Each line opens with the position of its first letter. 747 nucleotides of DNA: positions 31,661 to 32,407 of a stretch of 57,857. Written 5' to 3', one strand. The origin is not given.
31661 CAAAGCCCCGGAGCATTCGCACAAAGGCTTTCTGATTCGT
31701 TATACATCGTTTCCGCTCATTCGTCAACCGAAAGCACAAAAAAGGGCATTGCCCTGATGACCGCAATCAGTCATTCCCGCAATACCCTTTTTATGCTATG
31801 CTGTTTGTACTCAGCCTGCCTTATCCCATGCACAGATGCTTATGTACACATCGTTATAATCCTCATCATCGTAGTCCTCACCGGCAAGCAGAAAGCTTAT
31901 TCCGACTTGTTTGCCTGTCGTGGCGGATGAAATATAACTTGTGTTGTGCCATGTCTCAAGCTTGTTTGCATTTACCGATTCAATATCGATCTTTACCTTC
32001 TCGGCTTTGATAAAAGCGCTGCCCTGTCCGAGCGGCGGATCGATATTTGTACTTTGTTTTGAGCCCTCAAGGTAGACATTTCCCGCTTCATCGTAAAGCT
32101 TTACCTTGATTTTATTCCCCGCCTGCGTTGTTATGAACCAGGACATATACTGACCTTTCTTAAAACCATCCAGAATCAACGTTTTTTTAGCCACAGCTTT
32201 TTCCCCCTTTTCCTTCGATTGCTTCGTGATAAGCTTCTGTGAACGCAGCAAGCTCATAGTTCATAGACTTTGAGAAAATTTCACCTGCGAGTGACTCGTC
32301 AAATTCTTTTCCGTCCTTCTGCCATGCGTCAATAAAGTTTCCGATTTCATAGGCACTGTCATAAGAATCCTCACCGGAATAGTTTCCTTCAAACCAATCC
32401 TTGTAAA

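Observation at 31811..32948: LecB/PA-IIL-type calcium lectin homolog in a Firmicute, translationally coupled to a TenA-family gene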

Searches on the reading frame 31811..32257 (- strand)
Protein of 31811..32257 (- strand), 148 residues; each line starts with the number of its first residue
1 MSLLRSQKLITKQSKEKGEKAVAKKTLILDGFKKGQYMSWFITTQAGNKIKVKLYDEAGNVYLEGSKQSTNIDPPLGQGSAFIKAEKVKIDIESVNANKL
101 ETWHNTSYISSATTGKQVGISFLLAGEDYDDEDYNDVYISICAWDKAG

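Call 3: search_protein_families(library=pfam, proteins=[window:31811-32257:-], max_evalue=1)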
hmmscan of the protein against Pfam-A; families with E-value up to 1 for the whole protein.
window:31811-32257:- (148 aa): 1 family
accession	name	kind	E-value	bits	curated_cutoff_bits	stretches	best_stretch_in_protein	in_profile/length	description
PF13448.11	DUF4114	-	0.00021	22.6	27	1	33-142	2-83/85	Domain of unknown function (DUF4114)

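Call 4: search_protein_families(library=ncbifam, proteins=[window:31811-32257:-], max_evalue=1)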
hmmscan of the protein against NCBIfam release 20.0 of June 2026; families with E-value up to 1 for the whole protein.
window:31811-32257:- (148 aa): 0 families

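Call 5: search_solved_structures(query=window:31811-32194:-, max_evalue=10, show_alignments=3)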
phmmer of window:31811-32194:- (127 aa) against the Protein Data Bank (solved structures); distinct sequences matched with E-value up to 10: 1.
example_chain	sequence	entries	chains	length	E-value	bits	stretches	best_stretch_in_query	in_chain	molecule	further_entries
7ue2_A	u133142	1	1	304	0.052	17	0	7-48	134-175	RPB_PLP3_R6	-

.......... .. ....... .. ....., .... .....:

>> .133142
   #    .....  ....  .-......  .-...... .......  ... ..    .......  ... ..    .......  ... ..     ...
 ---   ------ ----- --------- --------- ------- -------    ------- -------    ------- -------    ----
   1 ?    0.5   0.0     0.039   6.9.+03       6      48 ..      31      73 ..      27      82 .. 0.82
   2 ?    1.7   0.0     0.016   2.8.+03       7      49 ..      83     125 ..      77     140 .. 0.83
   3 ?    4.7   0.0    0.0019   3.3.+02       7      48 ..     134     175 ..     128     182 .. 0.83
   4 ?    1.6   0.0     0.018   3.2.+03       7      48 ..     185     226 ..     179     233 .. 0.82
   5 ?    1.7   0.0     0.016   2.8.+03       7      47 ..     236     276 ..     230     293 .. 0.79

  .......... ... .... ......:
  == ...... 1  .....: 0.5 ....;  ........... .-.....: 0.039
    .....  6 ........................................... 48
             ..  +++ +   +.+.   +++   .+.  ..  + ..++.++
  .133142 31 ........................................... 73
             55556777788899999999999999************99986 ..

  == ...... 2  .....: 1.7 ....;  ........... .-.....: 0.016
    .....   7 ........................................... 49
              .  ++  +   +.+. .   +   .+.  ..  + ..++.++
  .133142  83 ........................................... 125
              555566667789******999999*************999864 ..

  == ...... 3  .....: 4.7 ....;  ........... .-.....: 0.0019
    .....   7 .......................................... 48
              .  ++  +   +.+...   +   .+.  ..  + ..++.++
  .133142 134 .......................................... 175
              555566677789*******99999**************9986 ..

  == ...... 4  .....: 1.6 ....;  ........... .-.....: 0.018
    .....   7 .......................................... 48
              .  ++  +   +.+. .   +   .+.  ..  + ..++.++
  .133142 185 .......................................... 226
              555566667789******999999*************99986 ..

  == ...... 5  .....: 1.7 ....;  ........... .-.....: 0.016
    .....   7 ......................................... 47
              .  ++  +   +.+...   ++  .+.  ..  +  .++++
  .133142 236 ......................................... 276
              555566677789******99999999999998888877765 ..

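Call 7: find_homologous_proteins(query=window:31811-32194:-, max_evalue=0.01)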
Query window:31811-32194:- (127 aa): 21 proteins with E <= 0.01 among 24 candidates.
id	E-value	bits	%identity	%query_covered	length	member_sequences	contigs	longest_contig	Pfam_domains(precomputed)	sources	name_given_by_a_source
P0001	9.2e-79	280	100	100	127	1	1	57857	PF07472.18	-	-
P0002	3.1e-42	162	60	99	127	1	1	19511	PF07472.18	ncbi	-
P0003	1.2e-41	160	60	99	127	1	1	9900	PF07472.18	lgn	-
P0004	4.3e-41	158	60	99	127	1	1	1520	PF07472.18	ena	-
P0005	8.3e-41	157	60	99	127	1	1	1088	PF07472.18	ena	-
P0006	9.4e-41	157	59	100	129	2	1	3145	PF13448.12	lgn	-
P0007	1.2e-39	153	57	100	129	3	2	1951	PF07472.18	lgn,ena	-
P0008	1.2e-38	150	61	98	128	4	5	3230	-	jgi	jgi:hypothetical protein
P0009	7.0e-36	141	57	100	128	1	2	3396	-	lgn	-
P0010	7.1e-35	138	58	97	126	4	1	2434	-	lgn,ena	-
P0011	3.2e-34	136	54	100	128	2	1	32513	PF13448.12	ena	-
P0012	3.1e-33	132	56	99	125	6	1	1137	-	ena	-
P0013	6.0e-33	132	54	100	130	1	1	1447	PF07472.18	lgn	-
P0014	3.7e-32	129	52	99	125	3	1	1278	-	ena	-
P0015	1.4e-22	98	45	100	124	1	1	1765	-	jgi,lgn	jgi:hypothetical protein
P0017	7.0e-21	93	46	100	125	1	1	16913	PF07472.18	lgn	-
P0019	6.7e-20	89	45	92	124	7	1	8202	-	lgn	-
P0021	1.9e-15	75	39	100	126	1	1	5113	PF07472.18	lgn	-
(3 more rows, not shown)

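Call 9: search_solved_structures(query=A1, max_evalue=10, show_alignments=4)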
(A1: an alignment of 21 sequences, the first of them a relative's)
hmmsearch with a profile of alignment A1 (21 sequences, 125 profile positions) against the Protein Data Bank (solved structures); distinct sequences matched with E-value up to 10: 9.
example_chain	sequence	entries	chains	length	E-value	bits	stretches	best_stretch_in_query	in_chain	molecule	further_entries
7f9f_A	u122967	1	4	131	0.91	12.9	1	10-120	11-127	Thrombocorticin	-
7f9g_A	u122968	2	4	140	1.1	12.6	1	10-120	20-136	Thrombocorticin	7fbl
4ut5_A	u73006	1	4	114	1.4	12.3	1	91-118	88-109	LECB LECTIN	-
2jdm_A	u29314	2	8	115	1.4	12.3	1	99-118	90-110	FUCOSE-BINDING LECTIN PA-IIL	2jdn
5a6q_A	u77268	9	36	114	1.4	12.2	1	99-118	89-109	FUCOSE-BINDING LECTIN PA-IIL | LECB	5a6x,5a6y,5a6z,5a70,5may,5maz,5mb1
2jdp_A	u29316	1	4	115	1.5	12.1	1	99-118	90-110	FUCOSE-BINDING LECTIN PA-IIL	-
1our_A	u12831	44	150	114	1.7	12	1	99-118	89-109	hypothetical protein LecB | PSEUDOMONAS AERUGINOSA LECTIN II | FUCOSE-BINDING LECTIN PA-IIL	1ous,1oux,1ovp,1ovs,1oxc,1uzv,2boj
1gzt_A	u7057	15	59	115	1.7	12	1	99-118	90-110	FUCOSE-SPECIFIC LECTIN | PSEUDOMONAS AERUGINOSA LECTIN II | FUCOSE-BINDING LECTIN PA-IIL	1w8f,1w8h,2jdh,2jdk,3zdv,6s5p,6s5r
2jdu_A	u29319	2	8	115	2.1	11.7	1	99-118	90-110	FUCOSE-BINDING LECTIN PA-IIL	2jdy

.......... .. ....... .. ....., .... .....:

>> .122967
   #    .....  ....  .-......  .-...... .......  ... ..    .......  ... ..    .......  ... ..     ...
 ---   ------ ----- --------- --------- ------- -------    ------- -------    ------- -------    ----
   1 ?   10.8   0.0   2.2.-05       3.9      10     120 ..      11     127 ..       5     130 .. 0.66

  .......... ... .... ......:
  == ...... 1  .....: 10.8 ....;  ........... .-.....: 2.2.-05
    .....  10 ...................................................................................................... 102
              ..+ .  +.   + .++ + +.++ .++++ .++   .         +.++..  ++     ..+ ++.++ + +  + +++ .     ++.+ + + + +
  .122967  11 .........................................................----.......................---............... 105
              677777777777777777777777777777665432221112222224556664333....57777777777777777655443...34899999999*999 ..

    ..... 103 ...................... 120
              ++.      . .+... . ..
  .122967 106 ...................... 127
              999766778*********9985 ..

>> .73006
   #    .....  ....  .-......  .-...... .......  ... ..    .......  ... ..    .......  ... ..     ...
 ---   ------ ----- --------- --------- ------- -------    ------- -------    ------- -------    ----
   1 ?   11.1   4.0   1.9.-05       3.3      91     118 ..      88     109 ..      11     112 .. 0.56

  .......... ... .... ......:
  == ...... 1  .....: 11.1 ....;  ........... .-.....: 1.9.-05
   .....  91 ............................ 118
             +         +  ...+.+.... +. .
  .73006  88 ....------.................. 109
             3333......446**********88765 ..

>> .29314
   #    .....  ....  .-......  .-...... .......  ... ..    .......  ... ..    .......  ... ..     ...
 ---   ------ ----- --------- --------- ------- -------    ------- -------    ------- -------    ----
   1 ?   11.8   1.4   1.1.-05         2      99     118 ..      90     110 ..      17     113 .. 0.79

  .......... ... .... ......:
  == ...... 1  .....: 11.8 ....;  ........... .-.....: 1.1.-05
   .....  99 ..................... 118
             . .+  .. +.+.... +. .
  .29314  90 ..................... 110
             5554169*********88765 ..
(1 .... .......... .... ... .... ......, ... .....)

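Call 10: search_protein_families(library=pfam, alignment_id=A1, max_evalue=10)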
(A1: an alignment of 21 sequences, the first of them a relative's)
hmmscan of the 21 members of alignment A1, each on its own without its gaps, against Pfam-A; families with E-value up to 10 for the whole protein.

A. member 1, P0001 (127 aa): 2 families
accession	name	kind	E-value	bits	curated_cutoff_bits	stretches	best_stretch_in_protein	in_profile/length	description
PF13448.11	DUF4114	-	0.00012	23.4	27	1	12-121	2-83/85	Domain of unknown function (DUF4114)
PF07760.16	DUF1616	-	0.28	10.7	31.6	1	64-109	245-290/307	Protein of unknown function (DUF1616)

B. families by the number of members that match (of 21 scanned): 10 families
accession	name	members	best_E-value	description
PF13448.11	DUF4114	19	9e-06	Domain of unknown function (DUF4114)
PF07472.16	PA-IIL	2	0.011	Fucose-binding lectin II (PA-IIL)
PF02408.26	CUB_2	2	0.059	CUB-like domain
PF18370.7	RGI_lyase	2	0.09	Rhamnogalacturonan I lyases beta-sheet domain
PF07833.16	Cu_amine_oxidN1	1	0.098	Copper amine oxidase N-terminal domain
PF01513.26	NAD_kinase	1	0.11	ATP-NAD kinase N-terminal domain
PF05125.18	Phage_cap_P2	1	0.18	Phage major capsid protein, P2 family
PF00386.27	C1q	1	0.18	C1q domain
PF12116.14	SpoIIID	1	0.22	Stage III sporulation protein D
PF07760.16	DUF1616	1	0.28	Protein of unknown function (DUF1616)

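Call 12: find_encoding_contigs(protein=P0002, flank=8000, max_places=4)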
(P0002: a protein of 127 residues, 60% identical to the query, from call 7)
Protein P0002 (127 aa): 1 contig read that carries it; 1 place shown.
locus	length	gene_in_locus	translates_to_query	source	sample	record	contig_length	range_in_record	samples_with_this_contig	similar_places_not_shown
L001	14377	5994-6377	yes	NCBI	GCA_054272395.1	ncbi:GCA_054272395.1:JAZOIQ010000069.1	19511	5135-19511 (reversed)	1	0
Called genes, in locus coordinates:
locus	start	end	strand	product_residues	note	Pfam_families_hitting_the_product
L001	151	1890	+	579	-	PF01855:POR_N, PF00037:Fer4 (faint), PF02775:TPP_enzyme_C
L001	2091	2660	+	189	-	PF01558:POR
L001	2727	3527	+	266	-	PF04909:Amidohydro_2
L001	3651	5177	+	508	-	PF00474:SSF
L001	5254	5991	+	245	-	-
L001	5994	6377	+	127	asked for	PF07472:PA-IIL (weak)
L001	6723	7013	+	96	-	-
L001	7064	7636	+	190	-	PF01558:POR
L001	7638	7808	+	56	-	-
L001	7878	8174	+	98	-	PF25160:LdpA_Fe-S-bd (faint), PF13237:Fer4_10 (weak), PF14697:Fer4_21, PF12838:Fer4_7, PF13187:Fer4_9 (weak), PF00037:Fer4, PF12797:Fer4_2 (weak), PF12837:Fer4_6 (weak), +2 more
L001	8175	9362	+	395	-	PF01855:POR_N, PF17147:PFOR_II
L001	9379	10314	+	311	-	PF02775:TPP_enzyme_C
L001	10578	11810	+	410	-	PF01595:CNNM, PF00571:CBS (weak), PF03471:CorC_HlyC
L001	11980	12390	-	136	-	PF12663:DUF3788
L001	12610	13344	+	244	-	PF00376:MerR, PF13411:MerR_1, PF07739:TipAS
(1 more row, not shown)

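Call 13: find_encoding_contigs(protein=P0011, flank=8000, max_places=4)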
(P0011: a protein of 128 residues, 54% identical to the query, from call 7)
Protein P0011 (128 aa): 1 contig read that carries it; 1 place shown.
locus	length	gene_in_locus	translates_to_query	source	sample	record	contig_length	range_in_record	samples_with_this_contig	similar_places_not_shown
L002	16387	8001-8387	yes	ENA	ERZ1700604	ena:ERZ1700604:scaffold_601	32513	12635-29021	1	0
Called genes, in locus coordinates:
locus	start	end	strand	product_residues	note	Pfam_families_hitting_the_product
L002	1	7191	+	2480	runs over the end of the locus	PF18998:Flg_new_2 (weak), PF07679:I-set (faint), PF18998:Flg_new_2, PF09479:Flg_new, PF00395:SLH, PF01476:LysM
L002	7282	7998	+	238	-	PF03070:TENA_THI-4 (weak)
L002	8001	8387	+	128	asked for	PF13448:DUF4114 (faint)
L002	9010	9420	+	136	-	-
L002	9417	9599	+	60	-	PF12645:HTH_16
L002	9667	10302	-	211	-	PF00239:Resolvase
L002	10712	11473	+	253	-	-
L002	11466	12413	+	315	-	PF08843:AbiEii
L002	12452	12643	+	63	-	PF09962:DUF2196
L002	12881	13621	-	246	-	-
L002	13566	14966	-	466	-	PF02463:SMC_N (weak), PF13304:AAA_21 (faint)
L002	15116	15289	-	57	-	-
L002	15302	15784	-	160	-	-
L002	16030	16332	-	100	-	-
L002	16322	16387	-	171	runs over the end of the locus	-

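Call 14: find_encoding_contigs(protein=P0017, flank=6000, max_places=3)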
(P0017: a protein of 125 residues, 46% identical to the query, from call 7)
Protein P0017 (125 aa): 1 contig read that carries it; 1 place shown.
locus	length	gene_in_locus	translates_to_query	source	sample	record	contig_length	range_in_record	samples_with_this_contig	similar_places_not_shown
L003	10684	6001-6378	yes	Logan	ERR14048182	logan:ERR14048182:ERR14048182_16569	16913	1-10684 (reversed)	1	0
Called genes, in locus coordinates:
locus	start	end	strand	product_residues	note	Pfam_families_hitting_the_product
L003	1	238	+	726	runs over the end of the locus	PF00270:DEAD, PF00271:Helicase_C, PF16124:RecQ_Zn_bind, PF09382:RQC, PF00570:HRDC, PF21220:RecQ-1-like_HTH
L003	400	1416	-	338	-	PF04389:Peptidase_M28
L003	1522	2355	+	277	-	PF00215:OMPdecase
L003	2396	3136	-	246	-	PF00072:Response_reg, PF04397:LytTR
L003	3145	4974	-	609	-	PF00515:TPR_1 (faint), PF07719:TPR_2 (faint), PF13181:TPR_8 (faint), PF13424:TPR_12 (weak), PF17874:TPR_MalT (weak), PF07536:HWE_HK (weak), PF07568:HisKA_2, PF02518:HATPase_c, +2 more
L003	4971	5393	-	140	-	-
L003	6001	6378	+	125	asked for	PF07472:PA-IIL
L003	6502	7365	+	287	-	PF03372:Exo_endo_phos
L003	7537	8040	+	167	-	-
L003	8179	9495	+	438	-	PF00704:Glyco_hydro_18, PF01419:Jacalin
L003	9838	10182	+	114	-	PF12151:MVL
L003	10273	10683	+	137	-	?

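Call 15: find_encoding_contigs(protein=P0019, flank=6000, max_places=3)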
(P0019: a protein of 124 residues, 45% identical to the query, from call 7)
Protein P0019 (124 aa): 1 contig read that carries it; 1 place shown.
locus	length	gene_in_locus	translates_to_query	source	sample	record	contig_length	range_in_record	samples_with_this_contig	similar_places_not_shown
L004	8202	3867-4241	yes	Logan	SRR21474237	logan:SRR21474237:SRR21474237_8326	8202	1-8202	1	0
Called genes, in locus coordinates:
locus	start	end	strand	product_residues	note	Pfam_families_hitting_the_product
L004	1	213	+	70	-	?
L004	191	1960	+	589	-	-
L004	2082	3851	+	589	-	-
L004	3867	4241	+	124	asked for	-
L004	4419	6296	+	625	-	PF01966:HD, PF13286:HD_assoc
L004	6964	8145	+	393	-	-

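Call 16: find_encoding_contigs(protein=P0021, flank=6000, max_places=3)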
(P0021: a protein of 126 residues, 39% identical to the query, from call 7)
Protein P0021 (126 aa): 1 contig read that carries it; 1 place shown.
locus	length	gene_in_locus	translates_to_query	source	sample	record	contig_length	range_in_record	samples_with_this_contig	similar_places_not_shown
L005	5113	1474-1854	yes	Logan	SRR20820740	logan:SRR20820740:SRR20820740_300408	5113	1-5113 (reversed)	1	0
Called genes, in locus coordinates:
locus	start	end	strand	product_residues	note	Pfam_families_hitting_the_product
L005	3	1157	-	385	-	?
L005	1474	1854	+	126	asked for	PF07472:PA-IIL (weak)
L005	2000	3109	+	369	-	-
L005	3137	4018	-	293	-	PF03781:FGE-sulfatase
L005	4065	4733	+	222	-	-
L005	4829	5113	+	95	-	?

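Call 17: find_encoding_contigs(protein=P0003, flank=6000, max_places=3)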
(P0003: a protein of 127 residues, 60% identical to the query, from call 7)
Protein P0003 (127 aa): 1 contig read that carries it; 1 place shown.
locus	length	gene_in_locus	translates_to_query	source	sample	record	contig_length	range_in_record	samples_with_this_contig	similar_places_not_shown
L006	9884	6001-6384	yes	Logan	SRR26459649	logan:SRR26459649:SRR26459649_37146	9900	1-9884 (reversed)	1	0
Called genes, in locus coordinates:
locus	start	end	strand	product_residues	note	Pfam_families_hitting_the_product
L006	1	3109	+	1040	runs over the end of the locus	?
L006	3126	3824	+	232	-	-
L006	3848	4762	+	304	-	-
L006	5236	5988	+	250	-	-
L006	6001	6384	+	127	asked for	PF07472:PA-IIL (weak)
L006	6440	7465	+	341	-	-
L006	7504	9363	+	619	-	PF00112:Peptidase_C1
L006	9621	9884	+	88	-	?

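Call 21: predict_structure(alignment_id=A1)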
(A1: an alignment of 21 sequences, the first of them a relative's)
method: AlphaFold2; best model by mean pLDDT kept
length: 127 residues; sequences in the alignment: 21
mean_pLDDT: 95.9   pTM: 0.88
mean pLDDT of the five models: 95.9, 95.5, 94.9, 93.9, 93.8
residues with pLDDT >= 90: 118; 70-90: 8; 50-70: 1; < 50: 0
segments of 3 or more residues with pLDDT < 50: none
pLDDT, mean of each block of 10 residues (from residue 1): 96 98 97 98 97 97 98 95 97 96 93 96 86
secondary structure, 60 per line:
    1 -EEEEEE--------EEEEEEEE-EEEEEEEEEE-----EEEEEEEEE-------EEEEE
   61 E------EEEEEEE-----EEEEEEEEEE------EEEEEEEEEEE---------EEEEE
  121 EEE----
elements in order: E2-7 E16-23 E25-34 E40-48 E56-61 E68-74 E80-89 E96-106 E116-123
